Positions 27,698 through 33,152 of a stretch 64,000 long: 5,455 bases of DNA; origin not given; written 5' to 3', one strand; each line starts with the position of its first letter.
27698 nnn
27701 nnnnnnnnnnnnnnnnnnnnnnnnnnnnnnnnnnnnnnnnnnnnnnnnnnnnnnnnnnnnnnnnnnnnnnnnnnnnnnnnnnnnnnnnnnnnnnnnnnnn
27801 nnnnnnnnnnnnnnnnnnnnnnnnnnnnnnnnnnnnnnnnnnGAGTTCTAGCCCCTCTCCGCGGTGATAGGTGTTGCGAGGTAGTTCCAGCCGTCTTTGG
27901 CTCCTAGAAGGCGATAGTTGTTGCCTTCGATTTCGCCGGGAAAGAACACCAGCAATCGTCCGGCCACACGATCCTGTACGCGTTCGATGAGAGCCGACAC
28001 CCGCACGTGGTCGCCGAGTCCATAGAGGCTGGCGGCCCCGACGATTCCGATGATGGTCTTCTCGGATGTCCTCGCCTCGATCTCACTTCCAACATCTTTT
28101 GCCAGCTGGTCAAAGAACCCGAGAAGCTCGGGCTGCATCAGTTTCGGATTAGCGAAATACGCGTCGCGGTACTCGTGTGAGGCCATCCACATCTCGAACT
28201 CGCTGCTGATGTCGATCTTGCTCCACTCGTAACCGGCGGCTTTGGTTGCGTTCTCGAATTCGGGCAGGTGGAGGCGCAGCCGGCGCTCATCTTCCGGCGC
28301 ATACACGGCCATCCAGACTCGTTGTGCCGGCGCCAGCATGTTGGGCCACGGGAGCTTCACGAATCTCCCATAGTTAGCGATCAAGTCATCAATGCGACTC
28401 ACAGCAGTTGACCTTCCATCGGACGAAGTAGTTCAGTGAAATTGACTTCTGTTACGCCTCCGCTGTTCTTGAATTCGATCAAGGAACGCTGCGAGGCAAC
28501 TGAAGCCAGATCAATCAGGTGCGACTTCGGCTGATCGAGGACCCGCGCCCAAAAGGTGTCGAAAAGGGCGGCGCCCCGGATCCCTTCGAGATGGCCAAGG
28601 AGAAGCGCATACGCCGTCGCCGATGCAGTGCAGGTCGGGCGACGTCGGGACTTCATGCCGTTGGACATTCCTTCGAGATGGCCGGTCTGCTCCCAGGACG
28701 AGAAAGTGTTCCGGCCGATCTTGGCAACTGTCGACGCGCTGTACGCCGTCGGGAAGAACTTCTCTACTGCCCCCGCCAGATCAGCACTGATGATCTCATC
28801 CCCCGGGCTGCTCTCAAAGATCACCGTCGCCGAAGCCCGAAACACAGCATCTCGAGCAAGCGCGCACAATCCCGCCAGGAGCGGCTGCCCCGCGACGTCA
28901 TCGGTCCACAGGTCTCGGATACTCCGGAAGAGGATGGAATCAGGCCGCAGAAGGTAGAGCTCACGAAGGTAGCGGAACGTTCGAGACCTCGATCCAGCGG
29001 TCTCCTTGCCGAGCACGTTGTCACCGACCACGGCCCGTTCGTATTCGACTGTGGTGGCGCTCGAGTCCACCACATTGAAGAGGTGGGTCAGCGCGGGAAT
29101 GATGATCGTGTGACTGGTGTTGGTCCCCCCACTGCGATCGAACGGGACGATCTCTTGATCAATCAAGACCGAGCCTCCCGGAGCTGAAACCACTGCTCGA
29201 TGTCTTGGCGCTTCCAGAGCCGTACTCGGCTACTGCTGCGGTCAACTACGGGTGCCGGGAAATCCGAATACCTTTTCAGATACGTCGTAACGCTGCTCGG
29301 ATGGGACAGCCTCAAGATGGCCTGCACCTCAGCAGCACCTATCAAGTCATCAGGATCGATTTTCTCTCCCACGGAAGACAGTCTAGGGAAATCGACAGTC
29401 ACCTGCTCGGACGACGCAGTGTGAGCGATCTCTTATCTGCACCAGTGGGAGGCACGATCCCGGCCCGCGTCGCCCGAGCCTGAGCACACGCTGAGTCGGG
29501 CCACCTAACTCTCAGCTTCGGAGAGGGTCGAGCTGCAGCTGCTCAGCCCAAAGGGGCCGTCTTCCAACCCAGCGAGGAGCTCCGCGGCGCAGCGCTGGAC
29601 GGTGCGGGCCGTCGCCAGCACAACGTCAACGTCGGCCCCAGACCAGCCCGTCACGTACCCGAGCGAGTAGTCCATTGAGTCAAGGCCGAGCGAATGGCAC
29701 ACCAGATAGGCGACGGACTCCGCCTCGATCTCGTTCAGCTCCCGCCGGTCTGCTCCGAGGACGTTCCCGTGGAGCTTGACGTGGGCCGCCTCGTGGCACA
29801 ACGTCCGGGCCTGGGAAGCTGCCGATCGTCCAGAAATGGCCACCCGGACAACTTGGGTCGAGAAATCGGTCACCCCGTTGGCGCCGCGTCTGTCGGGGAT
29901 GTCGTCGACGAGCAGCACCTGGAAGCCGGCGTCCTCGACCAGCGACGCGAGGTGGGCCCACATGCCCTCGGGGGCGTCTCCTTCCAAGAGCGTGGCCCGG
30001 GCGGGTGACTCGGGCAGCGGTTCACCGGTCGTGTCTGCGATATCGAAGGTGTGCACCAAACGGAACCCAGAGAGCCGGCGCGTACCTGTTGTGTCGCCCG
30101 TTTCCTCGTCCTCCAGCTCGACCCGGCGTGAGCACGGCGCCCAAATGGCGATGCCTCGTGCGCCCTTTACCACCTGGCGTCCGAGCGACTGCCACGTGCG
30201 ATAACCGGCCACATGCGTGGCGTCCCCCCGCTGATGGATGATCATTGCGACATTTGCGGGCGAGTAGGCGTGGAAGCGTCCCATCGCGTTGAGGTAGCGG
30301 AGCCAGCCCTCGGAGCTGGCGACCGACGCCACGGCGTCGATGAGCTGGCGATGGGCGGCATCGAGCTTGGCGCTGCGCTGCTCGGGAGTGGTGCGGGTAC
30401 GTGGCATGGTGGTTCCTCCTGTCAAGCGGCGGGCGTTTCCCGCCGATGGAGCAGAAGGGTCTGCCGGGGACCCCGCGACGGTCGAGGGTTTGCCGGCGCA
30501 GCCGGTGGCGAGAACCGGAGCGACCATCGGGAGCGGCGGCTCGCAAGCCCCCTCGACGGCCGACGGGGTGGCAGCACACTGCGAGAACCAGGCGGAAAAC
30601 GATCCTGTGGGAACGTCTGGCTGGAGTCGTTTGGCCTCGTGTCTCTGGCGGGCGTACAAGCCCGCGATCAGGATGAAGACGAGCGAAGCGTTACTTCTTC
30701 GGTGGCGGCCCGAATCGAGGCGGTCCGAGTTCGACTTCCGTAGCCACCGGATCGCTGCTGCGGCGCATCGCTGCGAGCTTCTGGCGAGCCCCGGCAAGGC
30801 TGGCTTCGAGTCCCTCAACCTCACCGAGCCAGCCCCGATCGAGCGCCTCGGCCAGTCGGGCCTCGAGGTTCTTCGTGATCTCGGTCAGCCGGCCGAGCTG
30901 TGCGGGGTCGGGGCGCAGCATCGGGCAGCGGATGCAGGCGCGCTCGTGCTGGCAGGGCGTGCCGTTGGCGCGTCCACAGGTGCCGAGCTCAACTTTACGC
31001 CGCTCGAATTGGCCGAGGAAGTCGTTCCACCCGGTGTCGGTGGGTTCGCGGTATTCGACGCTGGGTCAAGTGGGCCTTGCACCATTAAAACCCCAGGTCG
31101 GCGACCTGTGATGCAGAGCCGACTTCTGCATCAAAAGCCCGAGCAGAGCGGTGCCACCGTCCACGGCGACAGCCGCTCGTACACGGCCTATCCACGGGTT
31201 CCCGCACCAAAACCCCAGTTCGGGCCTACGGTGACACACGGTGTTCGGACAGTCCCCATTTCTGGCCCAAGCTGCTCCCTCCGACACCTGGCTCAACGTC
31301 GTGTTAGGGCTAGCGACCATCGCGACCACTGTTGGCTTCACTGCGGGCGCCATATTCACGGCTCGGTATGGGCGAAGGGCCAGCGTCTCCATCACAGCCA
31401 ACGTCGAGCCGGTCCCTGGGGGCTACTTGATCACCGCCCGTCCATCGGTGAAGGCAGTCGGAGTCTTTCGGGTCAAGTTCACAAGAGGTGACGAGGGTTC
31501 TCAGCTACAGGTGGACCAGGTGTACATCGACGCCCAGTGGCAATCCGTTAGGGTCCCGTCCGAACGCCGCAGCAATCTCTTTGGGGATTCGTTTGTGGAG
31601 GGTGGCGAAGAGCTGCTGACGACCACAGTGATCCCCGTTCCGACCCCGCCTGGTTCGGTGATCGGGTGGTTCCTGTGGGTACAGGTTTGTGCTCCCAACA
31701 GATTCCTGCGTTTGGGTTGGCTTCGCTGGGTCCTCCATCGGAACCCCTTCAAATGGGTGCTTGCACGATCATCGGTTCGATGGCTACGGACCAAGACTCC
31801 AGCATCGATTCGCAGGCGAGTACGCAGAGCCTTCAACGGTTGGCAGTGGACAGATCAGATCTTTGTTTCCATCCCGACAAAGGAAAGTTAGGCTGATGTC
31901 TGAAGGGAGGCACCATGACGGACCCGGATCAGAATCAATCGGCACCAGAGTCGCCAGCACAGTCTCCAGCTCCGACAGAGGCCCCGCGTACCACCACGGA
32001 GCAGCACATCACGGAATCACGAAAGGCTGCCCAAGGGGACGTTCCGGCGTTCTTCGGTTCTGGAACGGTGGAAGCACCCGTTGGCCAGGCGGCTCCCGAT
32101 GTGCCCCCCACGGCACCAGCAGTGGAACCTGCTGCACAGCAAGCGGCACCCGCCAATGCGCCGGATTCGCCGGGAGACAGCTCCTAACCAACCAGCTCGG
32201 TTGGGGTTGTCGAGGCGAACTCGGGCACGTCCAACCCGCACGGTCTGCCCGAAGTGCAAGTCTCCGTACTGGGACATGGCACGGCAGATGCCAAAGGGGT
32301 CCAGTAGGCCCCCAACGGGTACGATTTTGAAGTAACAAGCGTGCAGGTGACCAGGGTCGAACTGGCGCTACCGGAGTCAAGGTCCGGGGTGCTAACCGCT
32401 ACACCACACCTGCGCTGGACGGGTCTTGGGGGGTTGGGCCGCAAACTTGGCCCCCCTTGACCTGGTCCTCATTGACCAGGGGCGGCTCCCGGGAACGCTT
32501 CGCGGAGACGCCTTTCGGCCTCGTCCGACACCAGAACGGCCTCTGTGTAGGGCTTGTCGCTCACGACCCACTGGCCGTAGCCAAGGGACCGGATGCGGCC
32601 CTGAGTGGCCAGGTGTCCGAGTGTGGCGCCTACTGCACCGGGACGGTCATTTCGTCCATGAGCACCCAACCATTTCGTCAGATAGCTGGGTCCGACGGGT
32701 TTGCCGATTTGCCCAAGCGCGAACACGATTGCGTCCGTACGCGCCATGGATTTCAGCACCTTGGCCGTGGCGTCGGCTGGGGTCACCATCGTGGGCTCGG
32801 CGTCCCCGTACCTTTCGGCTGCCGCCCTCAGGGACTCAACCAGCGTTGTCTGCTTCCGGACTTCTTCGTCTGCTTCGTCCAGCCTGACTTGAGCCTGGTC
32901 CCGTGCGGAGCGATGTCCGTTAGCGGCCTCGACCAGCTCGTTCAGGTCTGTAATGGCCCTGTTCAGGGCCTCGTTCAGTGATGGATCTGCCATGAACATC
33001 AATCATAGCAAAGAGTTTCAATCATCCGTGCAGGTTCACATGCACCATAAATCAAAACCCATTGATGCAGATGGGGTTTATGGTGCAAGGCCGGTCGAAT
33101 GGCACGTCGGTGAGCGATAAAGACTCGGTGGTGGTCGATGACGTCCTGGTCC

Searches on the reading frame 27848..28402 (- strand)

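Call 11: search_protein_families(library=pfam, proteins=[window:27848-28402:-], max_evalue=0.01)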
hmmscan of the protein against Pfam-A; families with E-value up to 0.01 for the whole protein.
window:27848-28402:- (184 aa): 1 family
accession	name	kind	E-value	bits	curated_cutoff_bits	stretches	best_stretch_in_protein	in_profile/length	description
PF08747.16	BrxB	-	4.3e-05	24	26.8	1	98-173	46-118/124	BREX protein BrxB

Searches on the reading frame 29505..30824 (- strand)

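Call 11: search_protein_families(library=pfam, proteins=[window:29505-30824:-], max_evalue=0.01)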
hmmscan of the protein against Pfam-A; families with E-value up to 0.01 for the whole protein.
window:29505-30824:- (439 aa): 2 families
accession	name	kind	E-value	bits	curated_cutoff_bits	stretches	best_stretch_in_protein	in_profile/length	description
PF08401.16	ArdcN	-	7.3e-07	29.9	22.6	1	177-243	34-107/123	N-terminal domain of anti-restriction factor ArdC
PF06114.19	Peptidase_M78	-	0.0016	18.7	22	1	331-373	36-83/123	IrrE N-terminal-like domain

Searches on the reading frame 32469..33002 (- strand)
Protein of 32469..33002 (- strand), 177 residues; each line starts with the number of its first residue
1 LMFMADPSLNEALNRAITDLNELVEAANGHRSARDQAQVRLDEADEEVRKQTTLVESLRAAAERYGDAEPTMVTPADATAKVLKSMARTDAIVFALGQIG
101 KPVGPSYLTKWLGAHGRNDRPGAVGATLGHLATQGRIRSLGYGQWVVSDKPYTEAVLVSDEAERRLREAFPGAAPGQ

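Call 12: search_protein_families(library=pfam, proteins=[window:32469-33002:-], max_evalue=0.01)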
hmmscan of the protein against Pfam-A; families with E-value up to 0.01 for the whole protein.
window:32469-33002:- (177 aa): 0 families

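Call 56: search_protein_families(library=pfam, proteins=[window:32469-33002:-], max_evalue=1)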
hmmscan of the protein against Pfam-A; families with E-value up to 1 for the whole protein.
window:32469-33002:- (177 aa): 2 families
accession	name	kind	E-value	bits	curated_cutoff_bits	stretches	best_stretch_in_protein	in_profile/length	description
PF14357.11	DUF4404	-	0.068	14.3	27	1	31-86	27-81/83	Domain of unknown function (DUF4404)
PF24073.1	DUF7365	-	0.13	12.8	27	1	14-59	36-81/101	Coiled-coil region of unknown function (DUF7365)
